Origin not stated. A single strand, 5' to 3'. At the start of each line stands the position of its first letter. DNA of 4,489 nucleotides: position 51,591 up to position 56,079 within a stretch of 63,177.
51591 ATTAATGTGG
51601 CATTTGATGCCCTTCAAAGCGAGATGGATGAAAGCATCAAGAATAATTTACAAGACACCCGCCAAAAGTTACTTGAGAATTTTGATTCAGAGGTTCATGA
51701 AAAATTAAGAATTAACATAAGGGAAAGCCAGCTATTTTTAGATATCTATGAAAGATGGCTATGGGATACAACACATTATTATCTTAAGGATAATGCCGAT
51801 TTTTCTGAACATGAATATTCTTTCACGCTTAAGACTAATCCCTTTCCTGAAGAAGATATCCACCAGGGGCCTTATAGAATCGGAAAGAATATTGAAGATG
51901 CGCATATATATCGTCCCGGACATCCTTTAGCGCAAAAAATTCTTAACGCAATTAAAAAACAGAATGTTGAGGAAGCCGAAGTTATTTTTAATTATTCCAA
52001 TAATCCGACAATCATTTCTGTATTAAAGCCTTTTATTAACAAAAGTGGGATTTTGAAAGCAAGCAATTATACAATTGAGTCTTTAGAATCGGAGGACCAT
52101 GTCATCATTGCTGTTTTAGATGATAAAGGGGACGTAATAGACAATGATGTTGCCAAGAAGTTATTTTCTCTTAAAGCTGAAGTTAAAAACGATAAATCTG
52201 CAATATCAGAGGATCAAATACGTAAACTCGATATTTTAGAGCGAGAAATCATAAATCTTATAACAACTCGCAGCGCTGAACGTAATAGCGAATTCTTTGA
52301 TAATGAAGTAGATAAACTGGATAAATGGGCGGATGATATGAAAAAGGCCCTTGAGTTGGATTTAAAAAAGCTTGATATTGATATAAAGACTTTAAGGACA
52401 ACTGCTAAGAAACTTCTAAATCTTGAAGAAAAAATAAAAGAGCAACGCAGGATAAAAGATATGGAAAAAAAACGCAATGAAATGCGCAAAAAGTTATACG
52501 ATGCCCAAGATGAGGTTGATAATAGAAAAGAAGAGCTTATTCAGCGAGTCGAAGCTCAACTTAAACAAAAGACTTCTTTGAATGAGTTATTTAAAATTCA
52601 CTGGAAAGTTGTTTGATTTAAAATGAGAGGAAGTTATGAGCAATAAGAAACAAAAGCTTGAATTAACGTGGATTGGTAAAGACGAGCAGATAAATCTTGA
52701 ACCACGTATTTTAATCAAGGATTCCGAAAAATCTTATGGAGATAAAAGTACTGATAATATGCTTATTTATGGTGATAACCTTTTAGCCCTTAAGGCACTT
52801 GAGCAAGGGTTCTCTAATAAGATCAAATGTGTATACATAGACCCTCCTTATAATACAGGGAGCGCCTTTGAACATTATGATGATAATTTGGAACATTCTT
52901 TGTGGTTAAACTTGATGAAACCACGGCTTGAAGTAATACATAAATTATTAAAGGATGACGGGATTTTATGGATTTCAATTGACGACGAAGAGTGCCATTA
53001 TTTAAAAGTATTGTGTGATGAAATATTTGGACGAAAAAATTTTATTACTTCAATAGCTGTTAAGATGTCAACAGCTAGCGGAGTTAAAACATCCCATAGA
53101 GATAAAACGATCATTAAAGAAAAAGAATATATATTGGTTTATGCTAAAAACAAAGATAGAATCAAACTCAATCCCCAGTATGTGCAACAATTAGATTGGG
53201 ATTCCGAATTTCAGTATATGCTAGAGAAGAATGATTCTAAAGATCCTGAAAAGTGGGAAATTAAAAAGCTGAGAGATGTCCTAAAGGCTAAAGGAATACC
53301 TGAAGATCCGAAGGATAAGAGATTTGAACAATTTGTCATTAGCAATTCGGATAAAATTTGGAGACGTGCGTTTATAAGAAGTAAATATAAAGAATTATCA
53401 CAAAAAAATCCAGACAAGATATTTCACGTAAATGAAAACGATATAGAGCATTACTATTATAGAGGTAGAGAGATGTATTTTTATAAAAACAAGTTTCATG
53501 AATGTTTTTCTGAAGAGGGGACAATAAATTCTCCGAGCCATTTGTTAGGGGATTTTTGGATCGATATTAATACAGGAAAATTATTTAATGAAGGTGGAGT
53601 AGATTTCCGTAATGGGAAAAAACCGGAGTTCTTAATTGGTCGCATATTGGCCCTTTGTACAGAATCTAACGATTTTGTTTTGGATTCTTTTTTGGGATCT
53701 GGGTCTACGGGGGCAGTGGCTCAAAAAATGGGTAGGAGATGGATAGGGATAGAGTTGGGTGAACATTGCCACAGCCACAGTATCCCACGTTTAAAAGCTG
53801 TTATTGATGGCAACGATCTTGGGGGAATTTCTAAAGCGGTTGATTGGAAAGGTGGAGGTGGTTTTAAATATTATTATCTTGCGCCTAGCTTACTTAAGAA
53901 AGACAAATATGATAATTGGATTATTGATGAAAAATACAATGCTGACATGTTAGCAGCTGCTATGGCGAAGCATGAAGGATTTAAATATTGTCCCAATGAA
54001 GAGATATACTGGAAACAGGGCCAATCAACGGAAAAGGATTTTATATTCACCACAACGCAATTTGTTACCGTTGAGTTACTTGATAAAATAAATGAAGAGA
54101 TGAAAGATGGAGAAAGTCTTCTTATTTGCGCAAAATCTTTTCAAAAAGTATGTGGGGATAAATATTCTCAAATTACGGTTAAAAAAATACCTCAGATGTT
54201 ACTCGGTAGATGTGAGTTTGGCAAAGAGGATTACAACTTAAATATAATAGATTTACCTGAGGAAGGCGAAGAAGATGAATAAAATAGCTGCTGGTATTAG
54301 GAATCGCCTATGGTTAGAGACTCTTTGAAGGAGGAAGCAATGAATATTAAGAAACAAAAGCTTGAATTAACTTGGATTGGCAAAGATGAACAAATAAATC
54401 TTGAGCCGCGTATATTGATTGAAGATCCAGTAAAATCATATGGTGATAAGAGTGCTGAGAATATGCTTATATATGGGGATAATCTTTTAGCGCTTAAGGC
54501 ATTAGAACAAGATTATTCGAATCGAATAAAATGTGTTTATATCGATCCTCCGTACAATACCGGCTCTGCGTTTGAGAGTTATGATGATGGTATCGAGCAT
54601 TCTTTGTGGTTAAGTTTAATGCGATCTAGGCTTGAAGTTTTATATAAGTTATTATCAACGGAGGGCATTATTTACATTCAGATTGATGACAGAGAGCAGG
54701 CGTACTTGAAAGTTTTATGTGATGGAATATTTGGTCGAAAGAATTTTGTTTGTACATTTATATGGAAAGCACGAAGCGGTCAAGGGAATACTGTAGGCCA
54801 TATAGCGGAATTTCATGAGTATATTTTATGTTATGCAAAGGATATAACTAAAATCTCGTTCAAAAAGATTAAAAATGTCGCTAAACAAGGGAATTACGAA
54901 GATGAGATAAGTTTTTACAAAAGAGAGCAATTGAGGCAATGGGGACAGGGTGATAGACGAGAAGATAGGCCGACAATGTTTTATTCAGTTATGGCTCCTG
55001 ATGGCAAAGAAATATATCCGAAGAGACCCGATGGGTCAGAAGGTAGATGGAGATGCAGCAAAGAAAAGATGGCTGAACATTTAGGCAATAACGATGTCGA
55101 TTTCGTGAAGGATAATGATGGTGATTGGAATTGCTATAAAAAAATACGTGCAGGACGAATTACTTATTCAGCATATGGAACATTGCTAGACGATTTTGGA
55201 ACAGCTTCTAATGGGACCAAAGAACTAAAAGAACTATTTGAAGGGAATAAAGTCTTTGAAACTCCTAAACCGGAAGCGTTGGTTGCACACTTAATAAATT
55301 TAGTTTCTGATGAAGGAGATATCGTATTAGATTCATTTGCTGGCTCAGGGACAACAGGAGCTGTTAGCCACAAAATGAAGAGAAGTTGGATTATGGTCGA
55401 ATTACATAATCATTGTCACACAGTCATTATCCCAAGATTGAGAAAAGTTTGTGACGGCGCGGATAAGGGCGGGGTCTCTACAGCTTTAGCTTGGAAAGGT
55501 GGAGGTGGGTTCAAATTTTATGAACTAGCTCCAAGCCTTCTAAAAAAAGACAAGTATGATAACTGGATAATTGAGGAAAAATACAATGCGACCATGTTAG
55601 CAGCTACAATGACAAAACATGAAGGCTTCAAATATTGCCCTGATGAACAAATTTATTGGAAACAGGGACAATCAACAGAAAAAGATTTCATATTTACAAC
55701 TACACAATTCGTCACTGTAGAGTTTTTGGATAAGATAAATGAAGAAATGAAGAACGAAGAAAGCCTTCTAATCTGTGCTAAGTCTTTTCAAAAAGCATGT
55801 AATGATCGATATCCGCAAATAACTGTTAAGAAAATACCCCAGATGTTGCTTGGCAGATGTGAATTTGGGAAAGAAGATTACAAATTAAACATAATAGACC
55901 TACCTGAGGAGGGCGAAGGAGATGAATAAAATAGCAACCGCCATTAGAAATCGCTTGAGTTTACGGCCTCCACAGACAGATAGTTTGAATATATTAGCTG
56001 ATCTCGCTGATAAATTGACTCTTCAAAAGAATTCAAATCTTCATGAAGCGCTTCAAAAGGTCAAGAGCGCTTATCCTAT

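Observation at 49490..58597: Type III-like restriction-modification locus with an extra SNF2 translocase and two Mod subunits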

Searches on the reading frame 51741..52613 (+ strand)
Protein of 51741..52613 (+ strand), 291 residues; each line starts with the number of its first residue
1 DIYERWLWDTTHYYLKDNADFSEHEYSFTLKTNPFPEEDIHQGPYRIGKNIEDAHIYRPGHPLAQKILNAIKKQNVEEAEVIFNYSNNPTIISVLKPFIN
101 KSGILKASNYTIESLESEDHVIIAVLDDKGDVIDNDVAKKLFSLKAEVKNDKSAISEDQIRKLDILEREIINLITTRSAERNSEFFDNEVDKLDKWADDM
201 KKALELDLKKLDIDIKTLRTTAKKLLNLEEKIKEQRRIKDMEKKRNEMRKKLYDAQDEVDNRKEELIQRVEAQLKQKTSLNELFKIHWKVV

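Call 53: search_protein_representatives(protein=window:51741-52613:+)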
Query: 291 residues. Proteins with E-value up to 0.001 (for the whole library): 1697; up to 1e-10: 854; up to 1e-30: 143. The best 150 are listed.
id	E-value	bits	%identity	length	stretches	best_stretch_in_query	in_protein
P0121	1.4e-129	447.7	70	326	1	1-286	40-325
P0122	4.6e-101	354.2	57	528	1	3-291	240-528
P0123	6.8e-74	265.1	48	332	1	3-291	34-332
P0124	9.5e-74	264.6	46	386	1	3-291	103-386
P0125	2.8e-72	259.8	48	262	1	30-290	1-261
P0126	1.3e-68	247.8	59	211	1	80-291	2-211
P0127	4.4e-68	246.1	45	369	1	3-291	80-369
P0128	2.4e-64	233.8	38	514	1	2-291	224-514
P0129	3.3e-60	220.2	39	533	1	3-291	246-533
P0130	5.5e-59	216.2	41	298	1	1-291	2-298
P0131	3.0e-58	213.8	50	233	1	60-291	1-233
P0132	1.3e-57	211.7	43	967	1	3-291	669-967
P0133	8.9e-57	209.0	39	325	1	3-290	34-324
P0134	2.8e-55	204.1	36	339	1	3-290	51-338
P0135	3.0e-55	204.0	41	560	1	3-291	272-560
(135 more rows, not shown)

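Call 63: predict_structure(alignment_id=A2)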
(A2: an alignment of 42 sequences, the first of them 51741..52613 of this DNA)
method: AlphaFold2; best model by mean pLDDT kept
length: 291 residues; sequences in the alignment: 42
mean_pLDDT: 93.8   pTM: 0.77
mean pLDDT of the five models: 93.8, 93.4, 93.1, 92.3, 89.9
residues with pLDDT >= 90: 254; 70-90: 36; 50-70: 1; < 50: 0
segments of 3 or more residues with pLDDT < 50: none
pLDDT, mean of each block of 10 residues (from residue 1): 89 96 94 95 94 94 95 89 92 96 96 89 97 95 92 89 97 93 91 94 96 97 96 97 97 94 92 87 95 95
secondary structure, 60 per line:
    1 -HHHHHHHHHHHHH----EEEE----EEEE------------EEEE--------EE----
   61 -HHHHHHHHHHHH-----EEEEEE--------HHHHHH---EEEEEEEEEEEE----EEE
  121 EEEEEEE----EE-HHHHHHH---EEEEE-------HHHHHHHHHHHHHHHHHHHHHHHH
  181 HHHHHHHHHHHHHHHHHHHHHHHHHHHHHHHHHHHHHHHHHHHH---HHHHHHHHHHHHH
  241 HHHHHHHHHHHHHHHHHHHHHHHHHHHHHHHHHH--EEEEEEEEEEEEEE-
elements in order: H2-14 E19-22 E27-30 E43-46 H62-73 E79-84 H93-98 E102-113 E118-127 H135-141 E145-149 H157-224 H228-274 E277-290

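Call 66: fold_search(model_id=the predicted structure, library=pdb)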
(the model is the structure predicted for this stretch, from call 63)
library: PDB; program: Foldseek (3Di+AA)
matches with E <= 10: 332; with E <= 0.001: 0
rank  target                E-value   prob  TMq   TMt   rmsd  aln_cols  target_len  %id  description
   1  9r64_I                5.9e-02  0.25  0.22  0.12  20.4       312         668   12  CPS secretion pathway Wza-Wzc_C1 (Conf 0) (released 2026-03-04)
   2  8glv_Eb               8.5e-02  0.99  0.30  0.07  25.3       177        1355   11  96-nm repeat unit of doublet microtubules from Chlamydomonas reinhardtii flagella (released 2023-05-31)
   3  7w1m_A                1.2e-01  0.80  0.25  0.19  13.2       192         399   15  Cryo-EM structure of human cohesin-CTCF-DNA complex (released 2023-05-31)
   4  9r68_I                1.6e-01  0.15  0.21  0.12  20.7       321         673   10  CPS secretion pathway Wza-Wzc_C1 (Conf 2) (released 2026-03-04)
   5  4eeb_B                2.7e-01  0.11  0.13  0.13  31.8       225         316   12  CorA coiled-coil mutant under Mg2+ absence (released 2012-11-14)
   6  3jcg_E                3.1e-01  0.16  0.18  0.16  32.1       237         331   11  Cryo-EM structure of the magnesium channel CorA in the magnesium-free, asymmetric open state I (released 2016-02-17)
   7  8i7r_F9               4.7e-01  0.69  0.27  0.40   8.3       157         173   12  In situ structure of axonemal doublet microtubules in mouse sperm with 48-nm repeat (released 2023-10-11)
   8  7ko2_B                4.7e-01  0.16  0.14  0.07  21.1       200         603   12  Restraining state of near full-length Hsp70 DnaK (released 2021-09-15)
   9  9i2q_A                5.2e-01  0.10  0.17  0.08  31.1       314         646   12  Wzc-K540M-3YE MgADP C1 (released 2025-04-30)
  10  6yvd_D                5.6e-01  0.15  0.20  0.15  15.6       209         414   15  Head segment of the S.cerevisiae condensin holocomplex in presence of ATP (released 2020-07-22)
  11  9lws_B                5.9e-01  0.15  0.23  0.26  15.8       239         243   13  Cryo-EM structure of PI3Kalpha H1047R in complex with compound UCL-TRO-1938 (released 2025-10-15)
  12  9r62_K                5.9e-01  0.10  0.18  0.09  20.9       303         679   13  CPS co-polymerase Wzc_C1 (released 2026-03-04)
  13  5nen_B                6.2e-01  0.38  0.19  0.25  10.1       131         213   13  Crystal structure of the soluble domain of LipC, a membrane fusion protein of a type I secretion system (released 2017-11-22)
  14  4b9q_D                6.6e-01  0.18  0.14  0.07  21.0       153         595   17  Open conformation of ATP-bound Hsp70 homolog DnaK (released 2012-11-14)
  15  4r5j_C                6.6e-01  0.13  0.14  0.17  24.5       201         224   11  Crystal structure of the DnaK C-terminus (Dnak-SBD-A) (released 2014-09-10)
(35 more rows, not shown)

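Call 95: fold_search(model_id=the predicted structure, library=viral)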
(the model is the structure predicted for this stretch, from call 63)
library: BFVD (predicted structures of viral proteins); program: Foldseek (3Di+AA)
matches with E <= 10: 539; with E <= 0.001: 0
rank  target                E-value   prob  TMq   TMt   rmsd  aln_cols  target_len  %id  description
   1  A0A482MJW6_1          9.5e-03  0.20  0.13  0.06  26.4       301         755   13  Uncharacterized protein [Nodularia phage vB_NspS-kac68v162]
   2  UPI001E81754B         4.9e-02  0.94  0.20  0.42  27.4       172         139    9  (no name look-up for this kind of identifier)
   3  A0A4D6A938            7.9e-02  0.57  0.20  0.06  17.5       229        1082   12  (no name in the UniProt tables at hand)
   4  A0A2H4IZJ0            1.1e-01  0.99  0.31  0.34  12.3       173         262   14  Uncharacterized protein [uncultured Caudovirales phage]
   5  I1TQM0                1.6e-01  0.99  0.30  0.55   5.1       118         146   19  (no name in the UniProt tables at hand)
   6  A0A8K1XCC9            1.7e-01  0.23  0.17  0.18  27.0       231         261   10  Uncharacterized protein [Hangzhou rhabdovirus 4]
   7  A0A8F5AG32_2          1.8e-01  0.89  0.26  0.08   6.2       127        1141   20  Coat protein [Rhizoctonia solani phlegivirus 5]
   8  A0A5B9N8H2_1          1.8e-01  0.20  0.20  0.07  25.3       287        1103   12  (no name in the UniProt tables at hand)
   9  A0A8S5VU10            1.9e-01  0.20  0.16  0.14  32.6       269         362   10  Uncharacterized protein [Ackermannviridae sp.]
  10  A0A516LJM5            2.4e-01  0.47  0.17  0.20  10.2       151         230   18  (no name in the UniProt tables at hand)
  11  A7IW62                3.0e-01  0.80  0.24  0.46  18.3       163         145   10  Uncharacterized protein B187R [Paramecium bursaria Chlorella virus NY2A]
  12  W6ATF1                3.4e-01  0.20  0.16  0.13  22.6       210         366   14  (no name in the UniProt tables at hand)
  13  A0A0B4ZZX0            3.6e-01  0.21  0.18  0.20  13.2       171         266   15  (no name in the UniProt tables at hand)
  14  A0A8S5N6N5            3.9e-01  0.11  0.17  0.10  41.7       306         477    9  STRUCTURAL MAINTENANCE OF CHROMOSOMES PROTEIN [Siphoviridae sp. ctfWC31]
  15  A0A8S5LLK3            4.3e-01  0.38  0.22  0.33  17.8       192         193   11  Uncharacterized protein [Siphoviridae sp. ctKcB20]
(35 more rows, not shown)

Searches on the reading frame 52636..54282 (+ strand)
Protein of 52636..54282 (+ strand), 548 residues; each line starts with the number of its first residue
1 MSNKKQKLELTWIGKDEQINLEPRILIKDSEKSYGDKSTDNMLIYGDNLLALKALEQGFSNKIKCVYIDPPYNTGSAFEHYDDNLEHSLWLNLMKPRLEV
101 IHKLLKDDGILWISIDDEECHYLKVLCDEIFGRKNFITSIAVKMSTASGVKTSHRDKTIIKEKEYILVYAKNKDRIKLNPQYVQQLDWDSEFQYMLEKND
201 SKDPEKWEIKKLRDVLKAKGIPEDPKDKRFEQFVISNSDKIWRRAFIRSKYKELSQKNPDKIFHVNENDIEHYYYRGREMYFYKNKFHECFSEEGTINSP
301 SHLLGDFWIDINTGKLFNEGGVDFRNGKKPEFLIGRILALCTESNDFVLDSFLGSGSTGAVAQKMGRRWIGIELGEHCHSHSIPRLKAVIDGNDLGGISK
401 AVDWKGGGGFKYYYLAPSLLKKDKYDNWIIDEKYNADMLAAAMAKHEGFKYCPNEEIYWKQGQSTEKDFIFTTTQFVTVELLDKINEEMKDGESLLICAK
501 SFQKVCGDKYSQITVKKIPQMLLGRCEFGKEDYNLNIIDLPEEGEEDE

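Call 3: search_protein_families(library=pfam, proteins=[window:52636-54282:+], max_evalue=0.01)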
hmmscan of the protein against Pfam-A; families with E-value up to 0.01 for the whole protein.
window:52636-54282:+ (548 aa): 2 families
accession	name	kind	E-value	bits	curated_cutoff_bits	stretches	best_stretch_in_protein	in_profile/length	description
PF01555.25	N6_N4_Mtase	-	5.8e-43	147.8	26.7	1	63-379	1-216/221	DNA methylase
PF03602.21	Cons_hypoth95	-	0.003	17.7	24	0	59-92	110-143/182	Conserved hypothetical protein 95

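Call 4: search_protein_families(library=padloc, proteins=[window:52636-54282:+], max_evalue=0.001)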
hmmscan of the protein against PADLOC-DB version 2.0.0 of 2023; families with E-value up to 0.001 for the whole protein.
window:52636-54282:+ (548 aa): 49 families (the best 25 are shown)
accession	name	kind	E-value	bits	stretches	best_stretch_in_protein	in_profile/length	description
PDLC03636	MTase_III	-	1.2e-164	547.3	1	4-547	3-565/575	Type III methyltransferase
PDLC03635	MTase_III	-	8.7e-100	333.4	1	36-417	214-602/708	Type III methyltransferase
PDLC03644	MTase_III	-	1e-81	273.4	1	10-424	4-430/542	Type III methyltransferase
PDLC03634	MTase_III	-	3.3e-60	202.6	2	87-381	170-451/621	Type III methyltransferase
PDLC03638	MTase_III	-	4.6e-54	182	1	36-438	376-739/816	Type III methyltransferase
PDLC03641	MTase_III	-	2.5e-48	163.1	2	86-362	180-428/657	Type III methyltransferase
PDLC03640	MTase_III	-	2.4e-34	116.7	3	81-176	106-203/654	Type III methyltransferase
PDLC03637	MTase_III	-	6e-34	115.6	1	4-204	81-293/513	Type III methyltransferase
PDLC03354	MTase_II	-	1.5e-33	114.5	2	6-182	23-217/425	Type II methyltransferase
PDLC03642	MTase_III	-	1.2e-30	104.7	1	19-185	59-235/528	Type III methyltransferase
PDLC03300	MTase_II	-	1.3e-27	94.7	2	78-184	76-175/302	Type II methyltransferase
PDLC03299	MTase_II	-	4.8e-26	89.9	2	36-182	10-147/296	Type II methyltransferase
PDLC03371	MTase_II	-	6.9e-24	82.8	2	266-387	137-253/260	Type II methyltransferase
PDLC03278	MTase_II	-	2.4e-22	77.9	1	51-174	9-124/390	Type II methyltransferase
PDLC03633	MTase_III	-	4e-21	73.3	2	326-387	293-354/616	Type III methyltransferase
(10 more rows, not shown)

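Call 5: search_protein_families(library=ncbifam, proteins=[window:52636-54282:+], max_evalue=0.001)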
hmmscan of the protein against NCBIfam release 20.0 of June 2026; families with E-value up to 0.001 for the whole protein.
window:52636-54282:+ (548 aa): 3 families
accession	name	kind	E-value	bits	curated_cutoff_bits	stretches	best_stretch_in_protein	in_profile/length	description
NF008572.0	PRK11524.1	equivalog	5.1e-23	81.6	292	2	38-179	12-143/294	adenine-specific DNA-methyltransferase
NF050803.1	DnaMtaseCcrMCaul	equivalog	5.3e-17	61.8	830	1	302-390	161-251/350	adenine-specific DNA-methyltransferase CcrM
NF010253.0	PRK13699.1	subfamily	5.1e-09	36.1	244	1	335-390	154-209/226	DNA methyltransferase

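Call 48: search_solved_structures(query=window:52636-54279:+, max_evalue=0.001)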
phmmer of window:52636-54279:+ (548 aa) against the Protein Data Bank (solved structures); distinct sequences matched with E-value up to 0.001: 12.
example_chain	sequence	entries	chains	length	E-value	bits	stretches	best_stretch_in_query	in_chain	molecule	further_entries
6k0w_B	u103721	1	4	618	9e-31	110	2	80-176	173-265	Adenine specific DNA methyltransferase (Mod)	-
4zcf_A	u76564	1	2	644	1.7e-29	105.8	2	85-176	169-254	Restriction endonuclease EcoP15I, modification subunit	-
7dsu_A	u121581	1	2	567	9.7e-20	73.6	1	26-170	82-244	Mbo45V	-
6pbd_A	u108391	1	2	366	4e-11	45.1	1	302-390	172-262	Modification methylase CcrMI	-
1g60_A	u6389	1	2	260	3.1e-10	42.2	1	328-375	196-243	Adenine-specific Methyltransferase MboIIA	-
5hek_A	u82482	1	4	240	1.7e-05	26.5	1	331-380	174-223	Adenine specific DNA methyltransferase (DpnA)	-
1boo_A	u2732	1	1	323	2.3e-05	26.1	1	328-375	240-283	PROTEIN (N-4 CYTOSINE-SPECIFIC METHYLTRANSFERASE PVU II)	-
5hfj_A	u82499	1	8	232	2.3e-05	26.1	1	331-376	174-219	Adenine specific DNA methyltransferase (DpnA)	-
8s9n_A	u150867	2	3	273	0.00022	22.9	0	335-376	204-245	DNA cytosine-N4 methyltransferase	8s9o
9c3u_A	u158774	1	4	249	0.00052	21.6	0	322-378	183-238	Methyltransferase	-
8urk_A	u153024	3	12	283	0.00061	21.4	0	323-379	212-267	Methyltransferase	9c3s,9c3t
8s9m_A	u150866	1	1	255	0.00069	21.2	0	335-376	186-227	DNA cytosine-N4 methyltransferase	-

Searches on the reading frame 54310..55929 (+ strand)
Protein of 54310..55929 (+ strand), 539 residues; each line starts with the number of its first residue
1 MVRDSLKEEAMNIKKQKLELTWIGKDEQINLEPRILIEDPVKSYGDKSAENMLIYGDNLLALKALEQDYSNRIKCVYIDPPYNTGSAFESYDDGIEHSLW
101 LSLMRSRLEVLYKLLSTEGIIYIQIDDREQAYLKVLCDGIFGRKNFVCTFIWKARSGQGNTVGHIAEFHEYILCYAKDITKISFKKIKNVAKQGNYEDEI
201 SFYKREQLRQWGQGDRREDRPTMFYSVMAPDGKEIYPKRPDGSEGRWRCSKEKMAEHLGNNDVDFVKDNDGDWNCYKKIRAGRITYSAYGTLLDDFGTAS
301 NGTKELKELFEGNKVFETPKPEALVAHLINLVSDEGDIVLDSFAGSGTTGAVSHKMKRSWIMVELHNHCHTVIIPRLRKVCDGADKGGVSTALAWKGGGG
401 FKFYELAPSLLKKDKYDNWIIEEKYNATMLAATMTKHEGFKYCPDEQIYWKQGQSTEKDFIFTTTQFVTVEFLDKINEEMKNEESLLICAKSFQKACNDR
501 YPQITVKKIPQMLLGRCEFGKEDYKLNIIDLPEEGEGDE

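Call 3: search_protein_families(library=pfam, proteins=[window:54310-55929:+], max_evalue=0.01)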
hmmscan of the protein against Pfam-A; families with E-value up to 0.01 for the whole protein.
window:54310-55929:+ (539 aa): 2 families
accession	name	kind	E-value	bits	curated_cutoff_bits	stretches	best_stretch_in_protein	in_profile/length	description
PF01555.25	N6_N4_Mtase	-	7.9e-43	147.4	26.7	1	73-371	1-217/221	DNA methylase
PF03602.21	Cons_hypoth95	-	1.2e-05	25.6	24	0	61-102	103-143/182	Conserved hypothetical protein 95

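Call 4: search_protein_families(library=padloc, proteins=[window:54310-55929:+], max_evalue=0.001)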
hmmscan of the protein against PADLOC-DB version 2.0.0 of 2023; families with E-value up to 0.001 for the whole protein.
window:54310-55929:+ (539 aa): 52 families (the best 25 are shown)
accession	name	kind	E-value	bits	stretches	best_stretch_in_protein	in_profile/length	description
PDLC03636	MTase_III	-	4.8e-173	575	1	14-538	3-565/575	Type III methyltransferase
PDLC03644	MTase_III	-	3.6e-96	321.1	1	20-415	4-430/542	Type III methyltransferase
PDLC03634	MTase_III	-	4.2e-80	268.3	2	94-369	167-448/621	Type III methyltransferase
PDLC03635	MTase_III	-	2.5e-76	255.9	1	47-408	215-602/708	Type III methyltransferase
PDLC03641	MTase_III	-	5.8e-71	237.9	2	96-364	180-445/657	Type III methyltransferase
PDLC03638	MTase_III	-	8e-62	207.7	1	47-427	377-735/816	Type III methyltransferase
PDLC03642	MTase_III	-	6.2e-55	184.9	1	9-356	37-382/528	Type III methyltransferase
PDLC03637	MTase_III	-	1.7e-53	180.1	1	12-368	79-456/513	Type III methyltransferase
PDLC03640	MTase_III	-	6e-47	158.3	3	217-385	276-451/654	Type III methyltransferase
PDLC03354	MTase_II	-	3.7e-32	109.9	2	11-187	18-216/425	Type II methyltransferase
PDLC03300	MTase_II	-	7.4e-32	108.6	2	88-186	76-171/302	Type II methyltransferase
PDLC03639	MTase_III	-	2.6e-30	103.3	2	44-242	81-283/639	Type III methyltransferase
PDLC03646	MTase_III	-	1.4e-28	97.2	2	46-183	467-606/1057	Type III methyltransferase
PDLC03299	MTase_II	-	2e-28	97.7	2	47-205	11-166/296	Type II methyltransferase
PDLC03278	MTase_II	-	4.2e-27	93.6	2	61-180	9-124/390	Type II methyltransferase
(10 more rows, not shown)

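Call 5: search_protein_families(library=ncbifam, proteins=[window:54310-55929:+], max_evalue=0.001)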
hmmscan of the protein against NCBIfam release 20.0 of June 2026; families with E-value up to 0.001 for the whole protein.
window:54310-55929:+ (539 aa): 3 families
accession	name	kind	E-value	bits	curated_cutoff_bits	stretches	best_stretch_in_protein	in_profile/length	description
NF008572.0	PRK11524.1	equivalog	5.6e-23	81.5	292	2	48-200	12-160/294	adenine-specific DNA-methyltransferase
NF050803.1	DnaMtaseCcrMCaul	equivalog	1.8e-16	60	830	1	302-382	173-252/350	adenine-specific DNA-methyltransferase CcrM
NF010253.0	PRK13699.1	subfamily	4.5e-08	33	244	1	310-384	138-212/226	DNA methyltransferase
